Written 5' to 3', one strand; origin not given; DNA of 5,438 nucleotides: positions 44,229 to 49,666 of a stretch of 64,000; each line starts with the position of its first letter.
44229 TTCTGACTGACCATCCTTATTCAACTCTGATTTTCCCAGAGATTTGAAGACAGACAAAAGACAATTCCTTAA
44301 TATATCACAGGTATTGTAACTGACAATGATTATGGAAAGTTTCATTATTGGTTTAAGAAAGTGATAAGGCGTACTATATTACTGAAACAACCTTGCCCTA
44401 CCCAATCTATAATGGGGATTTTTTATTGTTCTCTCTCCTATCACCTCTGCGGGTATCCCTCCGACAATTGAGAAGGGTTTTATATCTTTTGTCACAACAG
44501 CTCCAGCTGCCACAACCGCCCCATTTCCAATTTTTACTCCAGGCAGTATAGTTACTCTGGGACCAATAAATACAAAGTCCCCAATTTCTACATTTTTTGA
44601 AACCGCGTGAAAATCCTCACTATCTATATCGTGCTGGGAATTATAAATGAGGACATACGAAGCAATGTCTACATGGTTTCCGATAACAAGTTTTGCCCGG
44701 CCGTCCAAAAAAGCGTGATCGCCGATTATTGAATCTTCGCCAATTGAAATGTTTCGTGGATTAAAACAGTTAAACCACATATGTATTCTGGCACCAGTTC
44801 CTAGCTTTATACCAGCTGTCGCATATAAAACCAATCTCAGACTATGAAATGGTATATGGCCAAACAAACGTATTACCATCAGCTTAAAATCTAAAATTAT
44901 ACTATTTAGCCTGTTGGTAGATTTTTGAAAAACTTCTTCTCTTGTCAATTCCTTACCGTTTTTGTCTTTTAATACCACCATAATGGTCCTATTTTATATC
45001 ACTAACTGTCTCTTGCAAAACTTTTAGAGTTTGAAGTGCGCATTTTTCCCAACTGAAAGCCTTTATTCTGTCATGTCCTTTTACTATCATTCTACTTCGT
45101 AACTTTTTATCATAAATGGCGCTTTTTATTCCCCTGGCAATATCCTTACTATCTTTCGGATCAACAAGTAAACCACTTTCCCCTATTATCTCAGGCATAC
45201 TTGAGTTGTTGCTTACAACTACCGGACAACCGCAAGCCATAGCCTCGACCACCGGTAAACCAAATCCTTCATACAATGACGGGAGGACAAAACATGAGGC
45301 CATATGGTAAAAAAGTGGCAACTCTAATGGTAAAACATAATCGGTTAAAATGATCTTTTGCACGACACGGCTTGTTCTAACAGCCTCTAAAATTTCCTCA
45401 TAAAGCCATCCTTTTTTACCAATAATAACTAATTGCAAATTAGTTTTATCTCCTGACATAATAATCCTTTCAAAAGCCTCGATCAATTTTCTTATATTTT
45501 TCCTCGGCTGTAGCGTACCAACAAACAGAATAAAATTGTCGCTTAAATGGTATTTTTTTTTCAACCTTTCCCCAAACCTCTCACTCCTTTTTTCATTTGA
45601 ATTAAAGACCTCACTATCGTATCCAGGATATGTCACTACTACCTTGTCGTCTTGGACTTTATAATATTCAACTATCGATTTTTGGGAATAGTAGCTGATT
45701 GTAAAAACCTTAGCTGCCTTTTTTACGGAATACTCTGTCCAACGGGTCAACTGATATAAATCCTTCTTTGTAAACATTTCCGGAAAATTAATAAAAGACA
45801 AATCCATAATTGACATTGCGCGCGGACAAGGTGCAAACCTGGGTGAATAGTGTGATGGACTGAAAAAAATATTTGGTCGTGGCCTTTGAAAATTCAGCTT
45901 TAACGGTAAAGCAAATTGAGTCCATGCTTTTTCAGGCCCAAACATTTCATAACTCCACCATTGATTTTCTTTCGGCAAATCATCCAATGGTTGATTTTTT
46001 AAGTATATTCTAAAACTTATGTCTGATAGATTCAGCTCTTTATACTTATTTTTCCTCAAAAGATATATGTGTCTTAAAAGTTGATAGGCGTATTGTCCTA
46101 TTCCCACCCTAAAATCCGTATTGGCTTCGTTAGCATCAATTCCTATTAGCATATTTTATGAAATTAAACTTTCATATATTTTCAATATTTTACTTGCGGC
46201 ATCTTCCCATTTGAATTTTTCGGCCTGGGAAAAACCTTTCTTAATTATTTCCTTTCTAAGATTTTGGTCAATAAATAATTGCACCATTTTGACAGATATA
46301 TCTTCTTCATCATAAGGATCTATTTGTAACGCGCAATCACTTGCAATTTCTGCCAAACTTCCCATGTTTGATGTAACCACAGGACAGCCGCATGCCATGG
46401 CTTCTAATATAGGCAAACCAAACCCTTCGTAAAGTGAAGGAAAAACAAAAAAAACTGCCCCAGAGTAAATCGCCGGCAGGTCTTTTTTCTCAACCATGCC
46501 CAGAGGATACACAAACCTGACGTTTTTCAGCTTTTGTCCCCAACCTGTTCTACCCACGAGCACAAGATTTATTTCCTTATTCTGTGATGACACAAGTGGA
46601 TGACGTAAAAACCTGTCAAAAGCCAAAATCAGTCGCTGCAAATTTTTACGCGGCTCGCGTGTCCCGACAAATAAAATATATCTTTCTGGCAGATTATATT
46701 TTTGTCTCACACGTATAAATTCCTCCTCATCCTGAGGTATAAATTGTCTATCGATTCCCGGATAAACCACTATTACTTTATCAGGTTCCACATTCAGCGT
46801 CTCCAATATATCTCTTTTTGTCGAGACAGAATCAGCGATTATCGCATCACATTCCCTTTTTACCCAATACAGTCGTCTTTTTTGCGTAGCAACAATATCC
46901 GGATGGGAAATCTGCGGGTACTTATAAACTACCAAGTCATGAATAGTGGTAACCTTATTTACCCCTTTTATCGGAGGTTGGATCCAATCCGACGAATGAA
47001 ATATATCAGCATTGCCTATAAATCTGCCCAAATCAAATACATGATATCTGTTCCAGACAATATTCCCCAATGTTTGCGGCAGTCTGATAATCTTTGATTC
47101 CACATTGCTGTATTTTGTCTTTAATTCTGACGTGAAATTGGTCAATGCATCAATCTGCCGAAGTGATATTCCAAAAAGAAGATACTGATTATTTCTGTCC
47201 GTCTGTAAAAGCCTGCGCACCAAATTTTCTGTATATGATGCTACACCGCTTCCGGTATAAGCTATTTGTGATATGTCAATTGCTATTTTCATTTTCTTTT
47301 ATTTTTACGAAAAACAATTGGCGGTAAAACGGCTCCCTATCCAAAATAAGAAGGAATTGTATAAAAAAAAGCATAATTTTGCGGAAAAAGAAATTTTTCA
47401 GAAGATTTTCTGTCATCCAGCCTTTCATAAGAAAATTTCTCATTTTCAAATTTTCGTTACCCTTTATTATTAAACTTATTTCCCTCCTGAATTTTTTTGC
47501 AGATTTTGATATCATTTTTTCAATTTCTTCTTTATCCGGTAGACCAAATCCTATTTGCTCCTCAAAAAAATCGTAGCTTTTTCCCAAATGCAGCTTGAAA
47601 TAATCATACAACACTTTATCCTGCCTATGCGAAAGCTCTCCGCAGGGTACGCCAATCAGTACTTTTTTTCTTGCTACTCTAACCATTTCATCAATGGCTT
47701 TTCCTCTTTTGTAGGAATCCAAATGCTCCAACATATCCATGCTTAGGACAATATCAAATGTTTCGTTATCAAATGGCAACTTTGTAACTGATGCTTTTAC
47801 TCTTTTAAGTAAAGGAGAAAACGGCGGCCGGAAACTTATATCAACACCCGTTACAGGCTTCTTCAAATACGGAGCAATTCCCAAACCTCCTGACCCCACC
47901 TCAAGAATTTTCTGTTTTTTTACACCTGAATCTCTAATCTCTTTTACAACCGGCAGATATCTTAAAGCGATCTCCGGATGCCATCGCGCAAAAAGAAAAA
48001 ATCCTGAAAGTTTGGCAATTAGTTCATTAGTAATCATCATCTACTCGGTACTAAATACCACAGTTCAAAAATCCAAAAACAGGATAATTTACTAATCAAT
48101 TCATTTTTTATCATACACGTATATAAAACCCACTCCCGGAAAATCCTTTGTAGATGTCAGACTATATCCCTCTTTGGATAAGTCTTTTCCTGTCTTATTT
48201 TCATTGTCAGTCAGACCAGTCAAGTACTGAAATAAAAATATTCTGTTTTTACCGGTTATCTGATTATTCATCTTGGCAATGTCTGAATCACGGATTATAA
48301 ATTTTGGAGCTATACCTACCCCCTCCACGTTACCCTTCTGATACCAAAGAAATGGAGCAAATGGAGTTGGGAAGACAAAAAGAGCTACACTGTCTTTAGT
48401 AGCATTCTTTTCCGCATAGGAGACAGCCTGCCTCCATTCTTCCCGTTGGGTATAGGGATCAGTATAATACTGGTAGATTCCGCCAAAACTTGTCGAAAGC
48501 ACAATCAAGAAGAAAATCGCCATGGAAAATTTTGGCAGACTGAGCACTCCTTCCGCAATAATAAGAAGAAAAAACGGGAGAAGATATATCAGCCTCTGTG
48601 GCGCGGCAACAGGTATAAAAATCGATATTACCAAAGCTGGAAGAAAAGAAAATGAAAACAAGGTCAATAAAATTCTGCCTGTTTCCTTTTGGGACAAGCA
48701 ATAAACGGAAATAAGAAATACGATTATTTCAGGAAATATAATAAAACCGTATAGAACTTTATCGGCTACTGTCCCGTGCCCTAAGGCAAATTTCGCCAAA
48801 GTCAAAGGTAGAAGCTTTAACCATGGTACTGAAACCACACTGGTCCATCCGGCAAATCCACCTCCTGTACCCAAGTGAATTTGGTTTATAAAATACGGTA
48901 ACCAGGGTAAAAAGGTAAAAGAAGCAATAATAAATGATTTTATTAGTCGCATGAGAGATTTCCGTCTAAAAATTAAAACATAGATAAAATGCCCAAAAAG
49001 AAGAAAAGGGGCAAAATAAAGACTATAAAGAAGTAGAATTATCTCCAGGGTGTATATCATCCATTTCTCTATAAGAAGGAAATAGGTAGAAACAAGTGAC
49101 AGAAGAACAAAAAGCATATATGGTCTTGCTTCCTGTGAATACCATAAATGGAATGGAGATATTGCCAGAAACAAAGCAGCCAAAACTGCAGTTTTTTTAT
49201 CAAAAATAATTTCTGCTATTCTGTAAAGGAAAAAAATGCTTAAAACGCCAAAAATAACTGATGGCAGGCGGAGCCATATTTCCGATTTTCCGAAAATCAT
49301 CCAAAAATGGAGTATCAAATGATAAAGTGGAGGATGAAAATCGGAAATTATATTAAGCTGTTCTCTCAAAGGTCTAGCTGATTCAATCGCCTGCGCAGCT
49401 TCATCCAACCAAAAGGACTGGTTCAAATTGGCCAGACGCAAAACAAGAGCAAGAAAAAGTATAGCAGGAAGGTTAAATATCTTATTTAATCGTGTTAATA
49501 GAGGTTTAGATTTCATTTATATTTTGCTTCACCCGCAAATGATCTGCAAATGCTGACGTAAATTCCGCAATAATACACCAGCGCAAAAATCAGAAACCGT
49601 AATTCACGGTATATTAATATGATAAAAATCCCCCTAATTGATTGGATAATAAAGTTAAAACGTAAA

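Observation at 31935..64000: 32-kb co-directional glycosylation supercluster with five GT-C-type membrane glycosyltransferase domains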

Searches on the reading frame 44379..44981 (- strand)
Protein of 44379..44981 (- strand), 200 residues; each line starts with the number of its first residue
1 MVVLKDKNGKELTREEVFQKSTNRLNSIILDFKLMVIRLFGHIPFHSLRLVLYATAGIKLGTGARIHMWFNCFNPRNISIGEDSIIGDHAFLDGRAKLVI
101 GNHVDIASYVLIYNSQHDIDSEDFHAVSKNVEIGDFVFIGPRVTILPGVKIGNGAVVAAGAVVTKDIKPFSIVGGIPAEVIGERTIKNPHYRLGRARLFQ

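Call 4: search_protein_families(library=pfam, proteins=[window:44379-44981:-], max_evalue=0.01)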
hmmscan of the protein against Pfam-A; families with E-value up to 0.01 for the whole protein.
window:44379-44981:- (200 aa): 4 families
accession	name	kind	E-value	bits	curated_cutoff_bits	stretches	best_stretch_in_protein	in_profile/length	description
PF00132.30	Hexapep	-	2.6e-15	55.8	27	1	130-165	1-36/36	Bacterial transferase hexapeptide (six repeats)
PF14602.12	Hexapep_2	-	3e-10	40.1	27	1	131-165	2-34/34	Hexapeptide repeat of succinyl-transferase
PF25084.1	LbH_EIF2B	-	9.1e-05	22.9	54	1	72-167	16-103/105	EIF2B subunit epsilon LbH domain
PF25087.1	GMPPB_C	-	0.0044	17.1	39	0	129-163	9-43/110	GMPPB C-terminal domain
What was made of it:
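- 44379..44981 (-): Hexapeptide-repeat acetyltransferase (core). Pfam Hexapep (call 4).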

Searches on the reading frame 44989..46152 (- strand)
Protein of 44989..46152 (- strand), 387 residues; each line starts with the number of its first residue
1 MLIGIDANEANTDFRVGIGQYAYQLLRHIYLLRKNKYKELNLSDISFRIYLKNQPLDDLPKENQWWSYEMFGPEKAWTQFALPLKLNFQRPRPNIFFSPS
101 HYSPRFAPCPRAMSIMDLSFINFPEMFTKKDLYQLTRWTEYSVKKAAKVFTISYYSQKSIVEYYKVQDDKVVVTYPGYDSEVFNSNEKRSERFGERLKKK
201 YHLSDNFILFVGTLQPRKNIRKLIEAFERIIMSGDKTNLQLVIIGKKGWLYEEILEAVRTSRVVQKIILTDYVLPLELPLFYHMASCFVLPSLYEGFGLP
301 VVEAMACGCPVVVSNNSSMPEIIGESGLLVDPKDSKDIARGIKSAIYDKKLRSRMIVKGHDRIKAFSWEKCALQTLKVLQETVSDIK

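Call 5: search_protein_families(library=pfam, proteins=[window:44989-46152:-], max_evalue=0.01)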
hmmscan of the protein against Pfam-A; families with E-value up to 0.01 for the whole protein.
window:44989-46152:- (387 aa): 5 families
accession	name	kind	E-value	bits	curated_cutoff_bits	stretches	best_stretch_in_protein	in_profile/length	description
PF00534.26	Glycos_transf_1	-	1e-37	129.8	26.4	1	203-359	13-169/172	Glycosyl transferases group 1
PF13692.12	Glyco_trans_1_4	-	7.9e-33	114.1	27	1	207-346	3-140/142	Glycosyl transferases group 1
PF20706.3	GT4-conflict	-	3.5e-11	43.2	26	1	202-326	194-323/385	Family 4 Glycosyltransferase in conflict systems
PF13524.12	Glyco_trans_1_2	-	2.5e-06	28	25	1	237-368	13-135/144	Glycosyl transferase-like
PF13439.12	Glyco_transf_4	-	0.00028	21.4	28.5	1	133-181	120-169/170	Glycosyltransferase Family 4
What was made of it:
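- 44989..46152 (-): GT4 'GT4d' (core). Pfam Glycos_transf_1, 129.8 bits (call 5).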

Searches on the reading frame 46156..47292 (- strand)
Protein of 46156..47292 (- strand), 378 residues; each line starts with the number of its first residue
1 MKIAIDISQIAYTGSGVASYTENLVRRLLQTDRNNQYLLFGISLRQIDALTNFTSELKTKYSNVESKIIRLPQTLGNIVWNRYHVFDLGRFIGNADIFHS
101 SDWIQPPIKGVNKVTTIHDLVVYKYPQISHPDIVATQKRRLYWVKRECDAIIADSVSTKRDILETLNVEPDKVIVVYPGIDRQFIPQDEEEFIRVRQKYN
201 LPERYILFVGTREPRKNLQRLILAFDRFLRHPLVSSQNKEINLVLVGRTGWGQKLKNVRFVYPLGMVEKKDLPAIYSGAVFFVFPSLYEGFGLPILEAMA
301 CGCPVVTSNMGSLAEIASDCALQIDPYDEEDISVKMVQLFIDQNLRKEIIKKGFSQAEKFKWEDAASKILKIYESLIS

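Call 5: search_protein_families(library=pfam, proteins=[window:46156-47292:-], max_evalue=0.01)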
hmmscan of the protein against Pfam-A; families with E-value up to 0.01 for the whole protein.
window:46156-47292:- (378 aa): 5 families
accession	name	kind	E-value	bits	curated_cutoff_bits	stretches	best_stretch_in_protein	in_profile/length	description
PF00534.26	Glycos_transf_1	-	1.1e-29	103.6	26.4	1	192-353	4-169/172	Glycosyl transferases group 1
PF13692.12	Glyco_trans_1_4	-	2.7e-24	86.5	27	1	204-340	2-140/142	Glycosyl transferases group 1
PF13439.12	Glyco_transf_4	-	2.2e-14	54.3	28.5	1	15-183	2-169/170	Glycosyltransferase Family 4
PF20706.3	GT4-conflict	-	2.3e-06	27.3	26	1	273-316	276-319/385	Family 4 Glycosyltransferase in conflict systems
PF13524.12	Glyco_trans_1_2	-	7.4e-06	26.4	25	1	228-353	4-125/144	Glycosyl transferase-like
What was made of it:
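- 46156..47292 (-): GT4 'GT4e' (core). Pfam Glycos_transf_1 (call 5).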

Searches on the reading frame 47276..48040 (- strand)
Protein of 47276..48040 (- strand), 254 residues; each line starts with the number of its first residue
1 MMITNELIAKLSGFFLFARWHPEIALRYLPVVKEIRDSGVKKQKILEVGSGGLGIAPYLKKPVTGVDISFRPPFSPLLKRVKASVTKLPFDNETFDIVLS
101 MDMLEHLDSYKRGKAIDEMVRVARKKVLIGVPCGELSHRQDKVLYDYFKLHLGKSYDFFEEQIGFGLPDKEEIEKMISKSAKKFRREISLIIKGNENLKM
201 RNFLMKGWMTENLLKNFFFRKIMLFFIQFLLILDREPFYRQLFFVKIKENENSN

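Call 5: search_protein_families(library=pfam, proteins=[window:47276-48040:-], max_evalue=0.01)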
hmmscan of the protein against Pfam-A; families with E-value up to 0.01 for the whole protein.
window:47276-48040:- (254 aa): 3 families
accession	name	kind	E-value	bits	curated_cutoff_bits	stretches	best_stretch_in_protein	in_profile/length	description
PF08241.18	Methyltransf_11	-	1.1e-10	42.5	21.2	1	46-125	1-89/95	Methyltransferase domain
PF13649.12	Methyltransf_25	-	2.1e-07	32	27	1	77-125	47-95/97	Methyltransferase domain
PF13489.12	Methyltransf_23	-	0.00031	20.9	27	1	31-111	12-98/164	Methyltransferase domain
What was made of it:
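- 47276..48040 (-): Methyltransf_11 methyltransferase (core, facultative). Pfam (call 5).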

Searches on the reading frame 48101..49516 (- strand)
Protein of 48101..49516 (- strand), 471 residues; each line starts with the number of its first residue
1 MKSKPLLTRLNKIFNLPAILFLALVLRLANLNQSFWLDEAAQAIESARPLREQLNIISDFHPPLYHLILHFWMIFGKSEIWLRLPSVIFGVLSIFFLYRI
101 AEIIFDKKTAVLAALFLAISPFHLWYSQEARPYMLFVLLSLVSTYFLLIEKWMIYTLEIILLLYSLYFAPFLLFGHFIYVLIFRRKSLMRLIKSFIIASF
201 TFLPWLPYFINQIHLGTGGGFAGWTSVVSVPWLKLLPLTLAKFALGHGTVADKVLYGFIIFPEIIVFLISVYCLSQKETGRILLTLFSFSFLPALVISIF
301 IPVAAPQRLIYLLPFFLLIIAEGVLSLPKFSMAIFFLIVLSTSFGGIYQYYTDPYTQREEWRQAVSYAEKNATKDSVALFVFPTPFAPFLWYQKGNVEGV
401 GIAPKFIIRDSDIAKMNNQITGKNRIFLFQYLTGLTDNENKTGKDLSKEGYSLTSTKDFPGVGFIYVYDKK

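Call 5: search_protein_families(library=pfam, proteins=[window:48101-49516:-], max_evalue=0.01)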
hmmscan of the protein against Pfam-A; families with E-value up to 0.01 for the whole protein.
window:48101-49516:- (471 aa): 1 family
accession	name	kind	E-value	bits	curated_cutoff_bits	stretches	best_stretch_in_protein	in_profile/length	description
PF13231.12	PMT_2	-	3.9e-11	43.9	26.1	1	61-206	2-158/160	Dolichyl-phosphate-mannose-protein mannosyltransferase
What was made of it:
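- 48101..49516 (-): GT-C 'PMTa' (471 aa, PMT_2) with an LDEA motif in the first loop (core). Pfam PMT_2, 43.9 bits (call 5).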

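Call 13: find_encoding_contigs(protein=window:48101-49516:-, flank=10000, max_places=6)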
Protein window:48101-49516:- (471 aa): no gene with exactly this product is on record in the collection.

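Call 21: search_protein_families(library=ncbifam, proteins=[window:48101-49516:-], max_evalue=0.01)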
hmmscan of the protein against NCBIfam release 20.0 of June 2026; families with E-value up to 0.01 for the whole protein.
window:48101-49516:- (471 aa): 3 families
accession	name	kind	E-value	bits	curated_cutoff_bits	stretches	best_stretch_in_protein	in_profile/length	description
NF052499.1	MnslTaseMT1671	equivalog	2.9e-10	39.2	900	1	22-351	35-373/523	mannosyltransferase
TIGR03663.1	TIGR03663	subfamily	4.3e-09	35.9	126.25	1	18-148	6-138/435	flippase activity-associated protein Agl23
TIGR04154.1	archaeo_STT3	subfamily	0.0018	16.7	450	0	83-125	99-141/831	oligosaccharyl transferase, archaeosortase A system-associated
